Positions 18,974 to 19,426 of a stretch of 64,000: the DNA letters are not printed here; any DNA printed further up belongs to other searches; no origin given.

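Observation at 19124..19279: Unannotated 51-aa ORF resembling ribosome modulation factor (Rmf)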

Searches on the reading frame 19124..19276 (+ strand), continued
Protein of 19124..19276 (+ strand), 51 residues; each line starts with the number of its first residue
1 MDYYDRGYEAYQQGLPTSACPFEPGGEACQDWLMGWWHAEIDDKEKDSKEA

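Call 61: get_annotated_region(hit=H24, flank=5000)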
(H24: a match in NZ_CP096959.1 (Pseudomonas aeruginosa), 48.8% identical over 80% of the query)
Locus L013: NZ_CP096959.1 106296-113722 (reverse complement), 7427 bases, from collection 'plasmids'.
description: Pseudomonas aeruginosa strain NY11210 plasmid pNY11210-NR, complete sequence
organism: Pseudomonas aeruginosa (NCBI taxid 287)
taxonomy: Bacteria; Pseudomonadota; Gammaproteobacteria; Pseudomonadales; Pseudomonadaceae; Pseudomonas; Pseudomonas aeruginosa
host: -; source: Homo sapiens,phlegm; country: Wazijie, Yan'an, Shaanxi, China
typing (MOB-suite, as given by PLSDB): non-mobilizable; replicon rep_cluster_339; mating-pair formation MPF_I
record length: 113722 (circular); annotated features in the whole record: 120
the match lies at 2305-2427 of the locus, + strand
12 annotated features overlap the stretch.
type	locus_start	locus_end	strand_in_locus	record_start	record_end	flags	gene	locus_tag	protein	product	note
CDS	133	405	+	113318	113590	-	-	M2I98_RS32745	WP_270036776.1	hypothetical protein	-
CDS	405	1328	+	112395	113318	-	-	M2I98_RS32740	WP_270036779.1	hypothetical protein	-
CDS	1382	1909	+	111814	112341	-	-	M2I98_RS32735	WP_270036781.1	hypothetical protein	-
CDS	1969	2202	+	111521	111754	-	-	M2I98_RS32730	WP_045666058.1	hypothetical protein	-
CDS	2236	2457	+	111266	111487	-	-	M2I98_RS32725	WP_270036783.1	hypothetical protein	-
CDS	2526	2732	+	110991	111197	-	-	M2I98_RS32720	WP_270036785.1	hypothetical protein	-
CDS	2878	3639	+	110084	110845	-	-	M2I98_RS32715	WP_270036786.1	hypothetical protein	-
CDS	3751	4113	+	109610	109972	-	-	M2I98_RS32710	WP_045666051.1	histone-like nucleoid-structuring protein, MvaT/MvaU family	GO:0071824 - protein-DNA complex organization [Evidence IEA]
CDS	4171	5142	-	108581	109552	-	-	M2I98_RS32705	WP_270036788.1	site-specific integrase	-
CDS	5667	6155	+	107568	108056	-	-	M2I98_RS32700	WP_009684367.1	DotD/TraH family lipoprotein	-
CDS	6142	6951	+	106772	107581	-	-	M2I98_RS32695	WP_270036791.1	type IV secretory system conjugative DNA transfer family protein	-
CDS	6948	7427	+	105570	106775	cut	-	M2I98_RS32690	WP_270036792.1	ATPase, T2SS/T4P/T4SS family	-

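Call 65: fold_search(model_id=the predicted structure, library=viral)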
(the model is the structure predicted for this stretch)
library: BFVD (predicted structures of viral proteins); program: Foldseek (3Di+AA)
matches with E <= 10: 163; with E <= 0.001: 0
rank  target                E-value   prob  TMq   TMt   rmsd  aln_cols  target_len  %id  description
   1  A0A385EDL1            1.5e-03  1.00  0.78  0.91   0.5        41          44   39  Uncharacterized protein [Caulobacter phage CcrSC]
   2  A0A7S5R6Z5            3.4e-03  1.00  0.86  0.86   1.1        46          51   28  (no name in the UniProt tables at hand)
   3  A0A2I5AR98            3.4e-03  1.00  0.85  0.77   1.0        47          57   30  Uncharacterized protein [Gluconobacter phage GC1]
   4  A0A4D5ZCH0            3.6e-03  1.00  0.83  0.72   1.1        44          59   34  Uncharacterized protein [Burkholderia phage BcepSaruman]
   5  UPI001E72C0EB         5.7e-03  1.00  0.91  0.37   1.1        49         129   28  (no name look-up for this kind of identifier)
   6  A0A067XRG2            5.7e-03  1.00  0.82  0.65   0.7        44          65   25  (no name in the UniProt tables at hand)
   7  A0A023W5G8            7.0e-03  1.00  0.74  0.77   0.6        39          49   31  Uncharacterized protein [Serratia phage PS2]
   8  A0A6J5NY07            8.0e-03  1.00  0.83  0.61   0.5        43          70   32  Uncharacterized protein [uncultured Caudovirales phage]
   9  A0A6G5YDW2            8.5e-03  1.00  0.77  0.83   0.6        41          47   24  (no name in the UniProt tables at hand)
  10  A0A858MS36            8.5e-03  1.00  0.75  0.83   0.8        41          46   27  (no name in the UniProt tables at hand)
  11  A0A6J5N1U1            8.5e-03  1.00  0.83  0.73   1.8        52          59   21  Ribosome modulation factor [uncultured Caudovirales phage]
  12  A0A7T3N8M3            1.1e-02  1.00  0.77  0.86   0.9        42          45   31  (no name in the UniProt tables at hand)
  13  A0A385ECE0            1.4e-02  1.00  0.79  0.84   0.4        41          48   29  Uncharacterized protein [Caulobacter phage CcrBL9]
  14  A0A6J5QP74            1.5e-02  1.00  0.79  0.19   0.4        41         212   29  Uncharacterized protein [uncultured Caudovirales phage]
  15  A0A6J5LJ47            1.6e-02  1.00  0.90  0.72   0.8        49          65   22  Uncharacterized protein [uncultured Caudovirales phage]
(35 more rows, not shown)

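Call 68: search_dna_similar(query=window:19124-19276:+, collection=phages, mode=protein, max_evalue=10, max_rows=40)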
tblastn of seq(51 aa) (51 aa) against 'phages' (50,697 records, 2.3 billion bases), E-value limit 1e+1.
Records with a match: 21; places in all: 21; records where one place covers at least 80% of the query: 3.
Best place of each record, by identity: <60% 21.
By first word of the organism name: Serratia 10; Burkholderia 3; Brevundimonas 2; Shewanella 1; Hujiaoplasma 1; Enterobacter 1; Pseudomonas 1; Cronobacter 1; Vibrio 1.
By host as written in the record: Serratia marcescens 10; Burkholderia sp. 3; Brevundimonas pondensis LVF1 2; Shewanella baltica 1; Tenericutes bacterium zrk29 1; Enterobacter cloacae 1; Pseudomonas sp. AY2 1; Cronobacter dublinensis NCTC 9844 1; and 1 more.
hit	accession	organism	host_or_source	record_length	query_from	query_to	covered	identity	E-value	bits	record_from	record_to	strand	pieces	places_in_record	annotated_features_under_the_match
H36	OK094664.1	Shewanella phage vB_Sb_QDWS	Shewanella baltica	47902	2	46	88%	38.8%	5e-2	35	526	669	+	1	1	hypothetical protein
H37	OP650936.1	Hujiaoplasma phage zrk29-1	Tenericutes bacterium zrk29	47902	2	46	88%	38.8%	5e-2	35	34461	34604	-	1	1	record has no annotation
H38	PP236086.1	Enterobacter phage ZX14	Enterobacter cloacae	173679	1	36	71%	47.2%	1e-1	34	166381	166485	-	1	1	hypothetical protein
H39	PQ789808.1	Burkholderia phage vB_SBP9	Burkholderia sp.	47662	3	50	94%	33.3%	1e+0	31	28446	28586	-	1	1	hypothetical protein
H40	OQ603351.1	Pseudomonas phage Ep020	Pseudomonas sp. AY2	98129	4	43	78%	37.5%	1e+0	31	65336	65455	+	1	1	record has no annotation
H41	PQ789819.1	Burkholderia phage vB_E192a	Burkholderia sp.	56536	7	38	63%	44.1%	3e+0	30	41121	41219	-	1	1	DNA translocase FtsK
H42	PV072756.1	Burkholderia phage vB_PL1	Burkholderia sp.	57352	7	38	63%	44.1%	3e+0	30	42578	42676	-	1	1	DNA translocase FtsK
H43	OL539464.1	Serratia phage vB_SmaS_Stoker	Serratia marcescens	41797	5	40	71%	38.9%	4e-1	32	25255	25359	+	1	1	hypothetical protein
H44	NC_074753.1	Serratia phage vB_SmaS_Stoker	Serratia marcescens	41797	5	40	71%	38.9%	4e-1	32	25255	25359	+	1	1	hypothetical protein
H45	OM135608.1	Serratia phage vB_SmaS_Bonzee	Serratia marcescens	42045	5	40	71%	38.9%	4e-1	32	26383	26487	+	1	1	hypothetical protein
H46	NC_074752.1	Serratia phage vB_SmaS_Bonzee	Serratia marcescens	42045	5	40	71%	38.9%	4e-1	32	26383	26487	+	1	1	hypothetical protein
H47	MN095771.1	Serratia phage Muldoon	Serratia marcescens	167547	3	40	75%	36.8%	2e-1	33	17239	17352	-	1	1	hypothetical protein (x2) | ribosome_binding_site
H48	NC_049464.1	Serratia phage Muldoon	Serratia marcescens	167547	3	40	75%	36.8%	2e-1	33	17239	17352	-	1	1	hypothetical protein (x2) | ribosome_binding_site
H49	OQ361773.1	Cronobacter phage vB_Cdu_VP8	Cronobacter dublinensis NCTC 9844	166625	3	40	75%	34.2%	4e+0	29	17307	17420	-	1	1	hypothetical protein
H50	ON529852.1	Brevundimonas phage vB_BpoS-Kabachok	Brevundimonas pondensis LVF1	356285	4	36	65%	39.4%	1e+1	29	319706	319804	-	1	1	hypothetical protein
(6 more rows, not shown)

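Call 69: get_annotated_region(hit=H36, flank=4000)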
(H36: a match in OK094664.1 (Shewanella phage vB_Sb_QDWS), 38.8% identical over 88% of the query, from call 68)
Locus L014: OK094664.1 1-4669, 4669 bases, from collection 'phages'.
description: Shewanella phage vB_Sb_QDWS, complete genome.
organism: Shewanella phage vB_Sb_QDWS (NCBI taxid 2880893)
taxonomy: Viruses; Duplodnaviria; Heunggongvirae; Uroviricota; Caudoviricetes
host: Shewanella baltica; source: -; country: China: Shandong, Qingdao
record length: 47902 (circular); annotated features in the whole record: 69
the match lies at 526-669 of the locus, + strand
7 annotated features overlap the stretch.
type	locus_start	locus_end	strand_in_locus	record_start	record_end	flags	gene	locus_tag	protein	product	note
CDS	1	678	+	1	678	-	-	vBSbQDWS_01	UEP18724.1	hypothetical protein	-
CDS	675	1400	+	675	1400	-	-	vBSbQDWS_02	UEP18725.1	hypothetical protein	-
CDS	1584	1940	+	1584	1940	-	-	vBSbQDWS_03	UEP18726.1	hypothetical protein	-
CDS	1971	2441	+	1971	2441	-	-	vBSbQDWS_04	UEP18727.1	hypothetical protein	-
CDS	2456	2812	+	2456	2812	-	-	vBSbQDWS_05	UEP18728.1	hypothetical protein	-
CDS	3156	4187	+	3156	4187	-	-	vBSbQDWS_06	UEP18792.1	retron-type RNA-directed DNA polymerase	-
CDS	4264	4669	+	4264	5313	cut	-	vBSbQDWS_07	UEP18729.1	DNA cytosine methylase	-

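Call 70: get_annotated_region(hit=H44, flank=4000)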
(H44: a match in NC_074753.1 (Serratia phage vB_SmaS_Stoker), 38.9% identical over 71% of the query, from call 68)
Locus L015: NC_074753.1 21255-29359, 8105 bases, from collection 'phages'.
description: Serratia phage vB_SmaS_Stoker, complete genome.
organism: Serratia phage vB_SmaS_Stoker (NCBI taxid 2902692)
taxonomy: Viruses; Duplodnaviria; Heunggongvirae; Uroviricota; Caudoviricetes
host: Serratia marcescens; source: raw sewage; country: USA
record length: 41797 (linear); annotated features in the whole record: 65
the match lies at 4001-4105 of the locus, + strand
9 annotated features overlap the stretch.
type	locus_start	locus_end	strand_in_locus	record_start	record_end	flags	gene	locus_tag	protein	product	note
CDS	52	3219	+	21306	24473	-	-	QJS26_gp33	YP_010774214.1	putative tail tip protein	gp33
CDS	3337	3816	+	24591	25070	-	-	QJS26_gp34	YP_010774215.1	hypothetical protein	gp34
CDS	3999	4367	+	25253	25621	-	-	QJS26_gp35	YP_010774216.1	hypothetical protein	gp35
CDS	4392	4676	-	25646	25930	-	-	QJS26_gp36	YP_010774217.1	hypothetical protein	gp36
CDS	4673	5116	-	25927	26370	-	-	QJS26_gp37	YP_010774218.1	hypothetical protein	gp37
CDS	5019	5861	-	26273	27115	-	-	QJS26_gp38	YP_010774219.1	putative DnaQ-like exonuclease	gp38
CDS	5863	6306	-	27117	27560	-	-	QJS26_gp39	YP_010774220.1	hypothetical protein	gp39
CDS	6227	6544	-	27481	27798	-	-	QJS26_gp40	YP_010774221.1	hypothetical protein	gp40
CDS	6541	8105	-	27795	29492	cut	-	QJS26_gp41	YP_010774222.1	putative ATP-dependent helicase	gp41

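Call 71: get_annotated_region(hit=H48, flank=3000)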
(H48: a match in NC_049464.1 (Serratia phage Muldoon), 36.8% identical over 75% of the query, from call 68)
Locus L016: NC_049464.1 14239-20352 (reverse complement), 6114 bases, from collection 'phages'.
description: Serratia phage Muldoon, complete genome.
organism: Serratia phage Muldoon (NCBI taxid 2601678)
taxonomy: Viruses; Duplodnaviria; Heunggongvirae; Uroviricota; Caudoviricetes; Muldoonvirus; Muldoonvirus muldoon
host: Serratia marcescens; source: wastewater treatment plant; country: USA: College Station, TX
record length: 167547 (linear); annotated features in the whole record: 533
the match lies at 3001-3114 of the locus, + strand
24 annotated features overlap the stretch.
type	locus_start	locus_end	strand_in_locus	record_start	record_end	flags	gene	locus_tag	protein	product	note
CDS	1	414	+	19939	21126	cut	-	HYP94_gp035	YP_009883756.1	DNA repair protein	InterPro and Canonical reads show, with exceptional confidence, that this protein will be similar to T4 RecA-like ...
regulatory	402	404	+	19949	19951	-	-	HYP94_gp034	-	ribosome_binding_site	-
CDS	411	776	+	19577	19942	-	-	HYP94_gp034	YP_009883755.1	head vertex assembly chaperone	TrEMBL shows confident homology to PS2 hypothetical protein 038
regulatory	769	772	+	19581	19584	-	-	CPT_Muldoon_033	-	ribosome_binding_site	-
CDS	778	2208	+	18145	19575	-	-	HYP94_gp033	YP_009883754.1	DnaB-like replicative helicase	InterPro identifies a signature to helicase with proper confidence, while Canonical and SwissProt also reveal ...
regulatory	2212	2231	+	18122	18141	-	-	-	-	terminator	-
regulatory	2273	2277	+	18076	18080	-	-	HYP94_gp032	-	ribosome_binding_site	-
CDS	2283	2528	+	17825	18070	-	-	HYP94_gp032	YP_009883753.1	hypothetical protein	TrEMBL shows confident homology to PS2 hypothetical protein 036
regulatory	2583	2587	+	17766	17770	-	-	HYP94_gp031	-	ribosome_binding_site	-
CDS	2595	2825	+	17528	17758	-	-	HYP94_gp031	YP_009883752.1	hypothetical protein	TrEMBL shows confident homology to PS2 hypothetical protein 035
regulatory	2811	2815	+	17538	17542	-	-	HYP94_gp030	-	ribosome_binding_site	-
CDS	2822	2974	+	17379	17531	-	-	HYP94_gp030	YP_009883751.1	hypothetical protein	TrEMBL shows confident homology to PS2 hypothetical protein 034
regulatory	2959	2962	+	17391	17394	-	-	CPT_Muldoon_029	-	ribosome_binding_site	-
CDS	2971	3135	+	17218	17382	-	-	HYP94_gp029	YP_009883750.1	hypothetical protein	TrEMBL shows confident homology to PS2 hypothetical protein 033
regulatory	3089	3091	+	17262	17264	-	-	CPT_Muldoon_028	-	ribosome_binding_site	-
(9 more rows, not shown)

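Call 80: search_protein_families(library=pfam, proteins=[L011:1085-1363:+, L012:6965-7150:+, L016:2971-3132:+, P0002, P0029, P0019, P0032, P0041], max_evalue=0.01)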
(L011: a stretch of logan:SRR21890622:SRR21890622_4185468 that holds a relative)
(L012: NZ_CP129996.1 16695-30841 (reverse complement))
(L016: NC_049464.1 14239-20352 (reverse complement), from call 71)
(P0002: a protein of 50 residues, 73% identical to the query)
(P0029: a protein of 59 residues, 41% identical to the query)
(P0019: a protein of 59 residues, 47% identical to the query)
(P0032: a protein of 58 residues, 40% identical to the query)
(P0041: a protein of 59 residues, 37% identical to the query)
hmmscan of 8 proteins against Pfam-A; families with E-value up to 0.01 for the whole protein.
L011:1085-1363:+ (93 aa): 0 families

L012:6965-7150:+ (62 aa): 1 family
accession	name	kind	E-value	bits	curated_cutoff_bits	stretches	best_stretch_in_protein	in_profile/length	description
PF04957.18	RMF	-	0.00017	22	27.9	1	17-53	15-51/53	Ribosome modulation factor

L016:2971-3132:+ (54 aa): 1 family
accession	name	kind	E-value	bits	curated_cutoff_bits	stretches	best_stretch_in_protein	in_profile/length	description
PF04957.18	RMF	-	9.6e-08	32.4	27.9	1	12-48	13-49/53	Ribosome modulation factor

P0002 (50 aa): 1 family
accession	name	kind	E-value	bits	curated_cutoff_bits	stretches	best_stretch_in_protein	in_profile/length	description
PF04957.18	RMF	-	6.2e-08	33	27.9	1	4-39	13-48/53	Ribosome modulation factor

P0029 (59 aa): 1 family
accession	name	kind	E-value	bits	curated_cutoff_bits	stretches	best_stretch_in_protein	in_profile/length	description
PF04957.18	RMF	-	0.0029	18.1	27.9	1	11-42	12-43/53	Ribosome modulation factor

P0019 (59 aa): 0 families

P0032 (58 aa): 1 family
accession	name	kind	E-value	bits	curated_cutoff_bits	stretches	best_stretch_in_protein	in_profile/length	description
PF04957.18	RMF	-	0.00023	21.6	27.9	1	4-43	12-51/53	Ribosome modulation factor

P0041 (59 aa): 1 family
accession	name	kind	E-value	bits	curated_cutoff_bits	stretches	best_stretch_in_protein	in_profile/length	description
PF04957.18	RMF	-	1e-06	29.1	27.9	1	4-42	11-49/53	Ribosome modulation factor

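Call 81: fold_search(model_id=the predicted structure, library=pdb)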
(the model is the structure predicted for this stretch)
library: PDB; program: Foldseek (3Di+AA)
matches with E <= 10: 27; with E <= 0.001: 0
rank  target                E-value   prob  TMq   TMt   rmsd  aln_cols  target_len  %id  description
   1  9iot_y                2.0e-01  1.00  0.70  0.66   1.3        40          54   32  Cryo-EM structure of Escherichia coli hibernating ribosome with RNase I mutant (released 2025-07-30)
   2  2jrm_MODEL_1_A        3.8e-01  0.99  0.72  0.63   1.5        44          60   30  Solution NMR structure of ribosome modulation factor VP1593 from Vibrio parahaemolyticus. Northeast Structural (released 2007-07-17)
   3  6h4n_v                1.4e+00  0.84  0.65  0.61   1.7        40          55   32  Structure of a hibernating 100S ribosome reveals an inactive conformation of the ribosomal protein S1 - 70S Hibernatin (released 2018-09-05)
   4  2o20_F                3.7e+00  0.33  0.61  0.13   6.3        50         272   12  Crystal structure of transcription regulator CcpA of Lactococcus lactis (released 2007-03-27)
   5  3brq_A                4.5e+00  0.25  0.56  0.12   5.5        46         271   11  Crystal structure of the Escherichia coli transcriptional repressor ascG (released 2008-01-22)
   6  4j25_B                4.8e+00  0.06  0.33  0.11   8.3        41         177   17  Crystal structure of a Pseudomonas putida prolyl-4-hydroxylase (P4H) (released 2014-02-05)
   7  3dbi_A                5.1e+00  0.23  0.59  0.12   5.8        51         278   10  CRYSTAL STRUCTURE OF SUGAR-BINDING TRANSCRIPTIONAL REGULATOR (LACI FAMILY) FROM ESCHERICHIA COLI COMPLEXED WITH PHOSPH (released 2008-07-01)
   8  7x0g_A                5.1e+00  0.23  0.53  0.10   5.9        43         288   16  Crystal structure of sugar binding protein CbpA from Clostridium thermocellum (released 2022-09-14)
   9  3clk_B                5.5e+00  0.20  0.53  0.12   5.8        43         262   19  Crystal structure of a transcription regulator from Lactobacillus plantarum (released 2008-04-01)
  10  8rbo_K                5.5e+00  0.05  0.25  0.23   7.6        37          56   14  Cryo-EM structure of Pyrococcus furiosus apo form RNA polymerase contracted clamp conformation (released 2024-04-24)
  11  2o20_A                5.9e+00  0.21  0.60  0.13   6.3        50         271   14  Crystal structure of transcription regulator CcpA of Lactococcus lactis (released 2007-03-27)
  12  3bbl                  5.9e+00  0.20  0.59  0.12   6.0        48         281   12  Crystal structure of a regulatory protein of LacI family from Chloroflexus aggregans (released 2007-11-27)
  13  9jwq                  5.9e+00  0.20  0.54  0.11   7.1        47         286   15  De novo designed D-allose binding protein based on 1gud (released 2025-10-15)
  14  6hb0_B                5.9e+00  0.10  0.45  0.09   7.5        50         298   16  Crystal structure of MSMEG_1712 from Mycobacterium smegmatis (released 2019-05-01)
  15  3dbi_B                6.7e+00  0.20  0.61  0.12   5.8        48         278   10  CRYSTAL STRUCTURE OF SUGAR-BINDING TRANSCRIPTIONAL REGULATOR (LACI FAMILY) FROM ESCHERICHIA COLI COMPLEXED WITH PHOSPH (released 2008-07-01)
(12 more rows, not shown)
